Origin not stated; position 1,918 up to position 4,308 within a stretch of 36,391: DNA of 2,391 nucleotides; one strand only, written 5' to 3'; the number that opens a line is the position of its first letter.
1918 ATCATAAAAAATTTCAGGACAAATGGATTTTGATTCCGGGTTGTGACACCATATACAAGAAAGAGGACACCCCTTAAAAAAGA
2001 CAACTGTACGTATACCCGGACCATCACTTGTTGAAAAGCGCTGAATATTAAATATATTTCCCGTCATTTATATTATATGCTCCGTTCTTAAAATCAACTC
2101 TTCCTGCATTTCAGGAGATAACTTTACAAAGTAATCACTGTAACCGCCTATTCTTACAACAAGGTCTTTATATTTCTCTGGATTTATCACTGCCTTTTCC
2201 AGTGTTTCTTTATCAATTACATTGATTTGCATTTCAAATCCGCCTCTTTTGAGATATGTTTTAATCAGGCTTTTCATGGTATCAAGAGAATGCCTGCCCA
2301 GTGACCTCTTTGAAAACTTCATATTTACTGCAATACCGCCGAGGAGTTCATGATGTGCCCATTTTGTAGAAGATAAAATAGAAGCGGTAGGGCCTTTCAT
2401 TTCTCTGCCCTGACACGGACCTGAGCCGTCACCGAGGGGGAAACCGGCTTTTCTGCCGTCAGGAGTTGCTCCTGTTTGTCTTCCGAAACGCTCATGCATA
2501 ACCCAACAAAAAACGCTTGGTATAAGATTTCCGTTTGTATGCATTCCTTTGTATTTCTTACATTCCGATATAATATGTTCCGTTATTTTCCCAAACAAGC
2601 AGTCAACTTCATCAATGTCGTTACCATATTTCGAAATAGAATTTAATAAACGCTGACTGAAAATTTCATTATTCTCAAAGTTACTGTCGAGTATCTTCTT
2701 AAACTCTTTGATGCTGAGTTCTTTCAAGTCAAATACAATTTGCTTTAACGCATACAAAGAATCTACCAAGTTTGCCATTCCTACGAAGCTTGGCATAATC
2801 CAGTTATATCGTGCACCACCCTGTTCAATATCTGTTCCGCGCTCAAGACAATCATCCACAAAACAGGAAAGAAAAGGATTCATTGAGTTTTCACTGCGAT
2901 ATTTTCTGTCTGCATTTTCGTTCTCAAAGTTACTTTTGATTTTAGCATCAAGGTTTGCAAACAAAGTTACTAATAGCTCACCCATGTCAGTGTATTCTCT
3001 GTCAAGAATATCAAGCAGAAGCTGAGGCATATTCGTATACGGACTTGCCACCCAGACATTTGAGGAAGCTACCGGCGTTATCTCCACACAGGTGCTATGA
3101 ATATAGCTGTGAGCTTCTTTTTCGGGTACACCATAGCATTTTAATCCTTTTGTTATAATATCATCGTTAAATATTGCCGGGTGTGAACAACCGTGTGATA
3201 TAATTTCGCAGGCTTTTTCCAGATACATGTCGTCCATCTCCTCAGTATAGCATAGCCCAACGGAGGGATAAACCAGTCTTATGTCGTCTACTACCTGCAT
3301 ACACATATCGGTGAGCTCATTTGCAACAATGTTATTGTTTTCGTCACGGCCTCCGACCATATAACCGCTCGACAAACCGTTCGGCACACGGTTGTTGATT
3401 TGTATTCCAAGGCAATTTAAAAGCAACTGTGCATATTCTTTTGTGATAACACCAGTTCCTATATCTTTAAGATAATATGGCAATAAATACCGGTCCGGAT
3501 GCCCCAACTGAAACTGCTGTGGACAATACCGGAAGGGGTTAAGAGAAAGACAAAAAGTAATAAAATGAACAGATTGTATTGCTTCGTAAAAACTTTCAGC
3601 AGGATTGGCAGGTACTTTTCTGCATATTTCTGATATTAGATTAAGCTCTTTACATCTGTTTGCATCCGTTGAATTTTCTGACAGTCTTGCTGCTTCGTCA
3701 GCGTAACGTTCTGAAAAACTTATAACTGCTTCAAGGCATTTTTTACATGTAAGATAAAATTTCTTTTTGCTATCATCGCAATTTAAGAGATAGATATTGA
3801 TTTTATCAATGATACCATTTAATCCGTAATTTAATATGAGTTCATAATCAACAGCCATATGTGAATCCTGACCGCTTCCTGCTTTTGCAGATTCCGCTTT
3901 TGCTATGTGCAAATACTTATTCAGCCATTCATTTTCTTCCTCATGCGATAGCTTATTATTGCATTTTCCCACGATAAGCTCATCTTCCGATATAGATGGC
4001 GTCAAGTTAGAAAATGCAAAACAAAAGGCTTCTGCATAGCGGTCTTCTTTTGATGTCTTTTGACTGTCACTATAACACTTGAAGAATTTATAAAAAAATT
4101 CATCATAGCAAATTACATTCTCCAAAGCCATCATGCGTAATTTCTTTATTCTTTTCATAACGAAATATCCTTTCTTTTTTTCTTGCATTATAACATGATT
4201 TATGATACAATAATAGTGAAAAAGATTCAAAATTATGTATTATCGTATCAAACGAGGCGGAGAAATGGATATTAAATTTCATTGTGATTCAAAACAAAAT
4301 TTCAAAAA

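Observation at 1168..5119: AT-rich island encoding an unusually compact glycyl radical enzyme, its activase and a divergent AraC regulator, with no pathway partners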

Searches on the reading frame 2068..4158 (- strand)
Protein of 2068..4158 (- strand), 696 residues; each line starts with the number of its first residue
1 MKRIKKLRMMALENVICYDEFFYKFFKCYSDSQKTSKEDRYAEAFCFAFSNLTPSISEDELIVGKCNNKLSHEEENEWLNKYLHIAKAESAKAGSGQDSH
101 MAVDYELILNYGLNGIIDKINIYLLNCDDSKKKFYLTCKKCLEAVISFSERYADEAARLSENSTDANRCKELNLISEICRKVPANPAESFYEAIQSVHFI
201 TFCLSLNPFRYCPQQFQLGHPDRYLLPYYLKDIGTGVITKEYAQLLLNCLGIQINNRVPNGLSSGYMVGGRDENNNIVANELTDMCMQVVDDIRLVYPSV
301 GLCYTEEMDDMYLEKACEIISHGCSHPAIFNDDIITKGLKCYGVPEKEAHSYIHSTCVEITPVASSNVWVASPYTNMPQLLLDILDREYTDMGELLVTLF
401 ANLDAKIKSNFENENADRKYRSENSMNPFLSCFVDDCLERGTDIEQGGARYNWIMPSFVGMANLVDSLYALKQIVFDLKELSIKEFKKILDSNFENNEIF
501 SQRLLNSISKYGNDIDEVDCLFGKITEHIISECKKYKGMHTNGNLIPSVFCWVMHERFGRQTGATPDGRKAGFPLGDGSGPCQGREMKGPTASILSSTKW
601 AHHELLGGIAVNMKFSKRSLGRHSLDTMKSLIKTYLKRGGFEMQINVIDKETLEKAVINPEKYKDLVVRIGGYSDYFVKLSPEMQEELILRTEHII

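Call 3: search_protein_families(library=pfam, proteins=[window:2068-4158:-], max_evalue=0.01)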
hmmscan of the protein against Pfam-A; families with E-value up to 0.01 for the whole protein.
window:2068-4158:- (696 aa): 2 families
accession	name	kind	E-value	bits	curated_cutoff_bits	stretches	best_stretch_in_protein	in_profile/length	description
PF02901.20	PFL-like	-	1.2e-109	368.2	24.3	1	97-554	156-642/647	Pyruvate formate lyase-like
PF01228.26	Gly_radical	-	3.2e-25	89.1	22.2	1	577-678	3-106/106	Glycine radical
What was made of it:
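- On Glycyl radical enzyme superfamily, PFL-like branch: PF02901 scores 368 bits (call 3).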

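Call 4: search_protein_families(library=ncbifam, proteins=[window:2068-4158:-], max_evalue=0.01)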
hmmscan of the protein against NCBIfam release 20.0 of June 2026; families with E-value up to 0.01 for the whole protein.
window:2068-4158:- (696 aa): 12 families
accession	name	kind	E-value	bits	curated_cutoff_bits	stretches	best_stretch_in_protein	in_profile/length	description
TIGR01774.1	PFL2-3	subfamily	1.2e-129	433.9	678.2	1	95-696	153-786/786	formate C-acetyltransferase/glycerol dehydratase family glycyl radical enzyme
NF043068.1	glycl_HYPD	equivalog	1.6e-99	334.1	1100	1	133-694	194-782/784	trans-4-hydroxy-L-proline dehydratase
NF007437.0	PRK09983.1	equivalog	1.1e-97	328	1109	1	96-695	153-764/765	formate C-acetyltransferase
NF048009.1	SfplDhtHpfGKleb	equivalog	3.5e-90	303.2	1000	2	389-693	512-821/824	(2S)-3-sulfopropanediol dehydratase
NF048011.1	SfplDhtHpsGDes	equivalog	2.9e-88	297.1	1000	2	398-694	520-819/821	(2S)-3-sulfopropanediol dehydratase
TIGR04394.1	choline_CutC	equivalog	3.8e-82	277.1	1050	1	126-692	191-784/789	choline trimethylamine-lyase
NF033718.1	indole_decarb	equivalog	1.6e-69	235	1100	3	504-694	677-866/868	indoleacetate decarboxylase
NF033715.1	glycyl_HPDL_Lrg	equivalog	2.4e-56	191.1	1150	3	508-694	713-899/901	4-hydroxyphenylacetate decarboxylase large subunit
TIGR01255.1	pyr_form_ly_1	equivalog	8e-28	97.3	994.2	1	493-694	533-741/744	formate C-acetyltransferase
NF038360.1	rad_fix_GrcA3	exception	2.1e-15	56.5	158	1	625-694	6-75/78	autonomous glycyl radical cofactor GrcA3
NF008341.1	PRK11127.1-1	equivalog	1.8e-14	53.5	145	1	627-694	9-77/80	autonomous glycyl radical cofactor GrcA2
TIGR04365.1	spare_glycyl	equivalog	7.1e-12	45.7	170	1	637-692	66-121/126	autonomous glycyl radical cofactor GrcA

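Call 5: search_solved_structures(query=window:2068-4158:-, max_evalue=0.001, show_alignments=2)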
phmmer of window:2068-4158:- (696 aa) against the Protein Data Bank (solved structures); distinct sequences matched with E-value up to 0.001: 36.
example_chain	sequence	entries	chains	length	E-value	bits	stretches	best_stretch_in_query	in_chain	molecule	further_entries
1r8w_A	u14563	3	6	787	4.4e-97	329.2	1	99-695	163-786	glycerol dehydratase | B12-independent glycerol dehydratase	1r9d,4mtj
5i2a_A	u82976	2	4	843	1.3e-91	311.1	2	40-495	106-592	Diol-dehydratase | Diol dehydratase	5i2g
9rco_A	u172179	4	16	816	1.5e-88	301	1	98-694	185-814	Glycyl radical protein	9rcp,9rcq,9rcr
8yjo_A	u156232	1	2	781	1.4e-83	284.6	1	96-694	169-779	Probable dehydratase PflD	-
6vxc_A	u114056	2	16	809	1.8e-81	277.6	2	400-694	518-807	Trans-4-hydroxy-L-proline dehydratase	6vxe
8id1_A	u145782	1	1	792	4.1e-81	276.4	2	427-694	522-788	Formate C-acetyltransferase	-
9f3w_A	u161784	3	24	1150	1.9e-80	274.3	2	107-692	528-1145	Choline trimethylamine-lyase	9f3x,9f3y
2f3o_A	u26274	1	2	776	3.4e-79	270.1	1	99-691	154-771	pyruvate formate-lyase 2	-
8id0_A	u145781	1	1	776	7.6e-77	262.3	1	96-694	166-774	formate C-acetyltransferase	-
8id7_A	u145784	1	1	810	1.5e-74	254.8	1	85-695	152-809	Probable dehydratase YbiW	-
8yjn_A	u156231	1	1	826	1.6e-74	254.7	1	85-695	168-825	Probable dehydratase YbiW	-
6xs4_A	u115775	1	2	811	8.5e-74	252.3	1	85-695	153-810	Formate C-acetyltransferase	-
8iof_A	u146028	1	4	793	9.4e-74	252.1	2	414-693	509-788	Benzylsuccinate synthase alpha subunit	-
5a0z_A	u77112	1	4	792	1.9e-70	241.2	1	107-692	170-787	CHOLINE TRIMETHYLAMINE LYASE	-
5a0u_A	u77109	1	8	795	1.9e-70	241.2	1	107-692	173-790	CHOLINE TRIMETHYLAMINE LYASE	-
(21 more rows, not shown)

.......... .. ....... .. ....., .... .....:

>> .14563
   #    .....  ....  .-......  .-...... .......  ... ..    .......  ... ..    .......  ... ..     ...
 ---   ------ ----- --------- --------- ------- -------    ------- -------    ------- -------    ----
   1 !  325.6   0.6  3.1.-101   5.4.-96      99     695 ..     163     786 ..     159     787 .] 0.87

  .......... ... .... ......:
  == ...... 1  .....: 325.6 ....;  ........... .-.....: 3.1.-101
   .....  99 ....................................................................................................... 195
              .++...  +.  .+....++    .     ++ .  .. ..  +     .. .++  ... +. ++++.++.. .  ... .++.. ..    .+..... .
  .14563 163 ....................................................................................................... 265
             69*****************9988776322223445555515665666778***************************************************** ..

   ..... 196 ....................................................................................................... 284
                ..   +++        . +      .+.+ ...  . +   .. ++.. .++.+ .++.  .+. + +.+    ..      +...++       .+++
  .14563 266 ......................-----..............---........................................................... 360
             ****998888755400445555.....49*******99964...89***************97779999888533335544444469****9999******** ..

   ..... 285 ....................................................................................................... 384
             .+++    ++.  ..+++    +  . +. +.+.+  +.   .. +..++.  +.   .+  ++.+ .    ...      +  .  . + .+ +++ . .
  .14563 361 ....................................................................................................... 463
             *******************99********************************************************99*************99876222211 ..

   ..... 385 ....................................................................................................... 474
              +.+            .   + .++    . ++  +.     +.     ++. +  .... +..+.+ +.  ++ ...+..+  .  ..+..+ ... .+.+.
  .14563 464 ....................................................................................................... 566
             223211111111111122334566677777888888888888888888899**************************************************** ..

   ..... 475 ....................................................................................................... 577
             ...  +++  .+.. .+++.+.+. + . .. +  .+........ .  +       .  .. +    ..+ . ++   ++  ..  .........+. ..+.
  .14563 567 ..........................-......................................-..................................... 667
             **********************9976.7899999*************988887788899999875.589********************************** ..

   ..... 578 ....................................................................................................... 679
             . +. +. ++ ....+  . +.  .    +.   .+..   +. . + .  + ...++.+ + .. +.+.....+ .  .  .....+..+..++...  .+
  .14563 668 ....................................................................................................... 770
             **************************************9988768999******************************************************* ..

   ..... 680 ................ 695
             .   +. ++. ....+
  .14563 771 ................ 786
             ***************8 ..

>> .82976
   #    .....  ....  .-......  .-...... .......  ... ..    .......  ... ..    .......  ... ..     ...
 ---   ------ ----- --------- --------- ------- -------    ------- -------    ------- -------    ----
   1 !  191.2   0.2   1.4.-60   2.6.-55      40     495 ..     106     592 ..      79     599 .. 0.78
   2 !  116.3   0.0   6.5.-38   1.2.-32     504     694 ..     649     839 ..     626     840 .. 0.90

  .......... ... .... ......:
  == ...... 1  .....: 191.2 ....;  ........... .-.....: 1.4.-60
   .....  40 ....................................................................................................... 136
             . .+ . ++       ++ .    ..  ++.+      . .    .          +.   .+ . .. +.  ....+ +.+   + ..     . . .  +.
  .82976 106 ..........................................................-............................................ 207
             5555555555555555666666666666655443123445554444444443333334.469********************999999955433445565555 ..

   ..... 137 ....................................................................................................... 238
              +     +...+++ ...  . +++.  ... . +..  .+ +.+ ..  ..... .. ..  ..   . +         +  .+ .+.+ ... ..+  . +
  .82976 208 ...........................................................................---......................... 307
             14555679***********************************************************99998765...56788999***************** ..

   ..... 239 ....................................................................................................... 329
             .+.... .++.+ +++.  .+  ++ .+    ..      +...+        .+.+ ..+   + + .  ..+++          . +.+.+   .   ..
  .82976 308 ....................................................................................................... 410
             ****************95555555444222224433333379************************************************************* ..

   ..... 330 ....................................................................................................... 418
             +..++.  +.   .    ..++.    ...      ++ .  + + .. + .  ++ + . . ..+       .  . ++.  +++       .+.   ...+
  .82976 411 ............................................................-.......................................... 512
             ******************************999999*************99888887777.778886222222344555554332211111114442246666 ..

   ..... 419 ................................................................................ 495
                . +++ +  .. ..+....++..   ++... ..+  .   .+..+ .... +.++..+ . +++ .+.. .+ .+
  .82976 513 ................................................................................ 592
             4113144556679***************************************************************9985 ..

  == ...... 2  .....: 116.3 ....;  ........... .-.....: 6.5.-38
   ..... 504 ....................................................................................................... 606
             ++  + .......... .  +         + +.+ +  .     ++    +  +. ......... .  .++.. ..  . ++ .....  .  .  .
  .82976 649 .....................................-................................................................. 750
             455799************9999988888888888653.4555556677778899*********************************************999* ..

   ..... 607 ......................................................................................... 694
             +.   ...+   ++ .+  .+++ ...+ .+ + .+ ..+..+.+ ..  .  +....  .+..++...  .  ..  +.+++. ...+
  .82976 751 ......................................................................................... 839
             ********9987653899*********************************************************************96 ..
